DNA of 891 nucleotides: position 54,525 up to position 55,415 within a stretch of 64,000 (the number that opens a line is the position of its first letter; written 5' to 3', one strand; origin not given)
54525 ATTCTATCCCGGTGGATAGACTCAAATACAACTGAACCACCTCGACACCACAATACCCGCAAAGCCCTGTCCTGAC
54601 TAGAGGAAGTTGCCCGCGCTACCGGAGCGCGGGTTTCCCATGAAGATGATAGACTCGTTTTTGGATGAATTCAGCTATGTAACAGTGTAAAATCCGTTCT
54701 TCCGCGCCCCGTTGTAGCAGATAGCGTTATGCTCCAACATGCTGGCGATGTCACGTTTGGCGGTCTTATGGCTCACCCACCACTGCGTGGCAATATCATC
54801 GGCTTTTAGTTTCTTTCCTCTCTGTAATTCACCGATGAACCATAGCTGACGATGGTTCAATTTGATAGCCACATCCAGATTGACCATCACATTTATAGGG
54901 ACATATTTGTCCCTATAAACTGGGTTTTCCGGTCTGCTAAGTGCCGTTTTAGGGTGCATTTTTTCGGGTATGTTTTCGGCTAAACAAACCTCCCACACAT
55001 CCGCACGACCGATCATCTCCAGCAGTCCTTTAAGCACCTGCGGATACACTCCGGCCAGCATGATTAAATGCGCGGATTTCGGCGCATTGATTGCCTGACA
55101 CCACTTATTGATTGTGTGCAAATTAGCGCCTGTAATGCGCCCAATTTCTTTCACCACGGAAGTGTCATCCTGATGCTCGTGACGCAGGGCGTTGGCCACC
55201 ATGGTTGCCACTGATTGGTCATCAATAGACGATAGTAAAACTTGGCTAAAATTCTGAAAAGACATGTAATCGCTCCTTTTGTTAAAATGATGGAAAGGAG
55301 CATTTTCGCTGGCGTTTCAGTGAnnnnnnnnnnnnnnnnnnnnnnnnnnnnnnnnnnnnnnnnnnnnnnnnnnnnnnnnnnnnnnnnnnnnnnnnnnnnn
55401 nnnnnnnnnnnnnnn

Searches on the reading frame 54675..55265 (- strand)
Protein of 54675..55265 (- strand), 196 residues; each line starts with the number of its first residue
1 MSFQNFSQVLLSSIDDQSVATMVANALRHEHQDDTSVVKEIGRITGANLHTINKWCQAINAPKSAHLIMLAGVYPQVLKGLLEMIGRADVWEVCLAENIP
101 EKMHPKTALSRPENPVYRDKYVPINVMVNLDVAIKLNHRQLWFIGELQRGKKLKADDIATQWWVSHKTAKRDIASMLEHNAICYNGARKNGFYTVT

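Call 3: search_protein_families(library=pfam, proteins=[window:54675-55265:-], max_evalue=0.01)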
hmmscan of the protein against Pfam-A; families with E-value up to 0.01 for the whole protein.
window:54675-55265:- (196 aa): 0 families

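Call 25: search_protein_families(library=phrogs, proteins=[window:54675-55265:-], max_evalue=0.01)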
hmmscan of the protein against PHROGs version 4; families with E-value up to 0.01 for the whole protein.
window:54675-55265:- (196 aa): 1 family
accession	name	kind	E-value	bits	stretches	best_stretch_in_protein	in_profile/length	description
phrog_13105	-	unknown function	6.7e-05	23.6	1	137-193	4-60/239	-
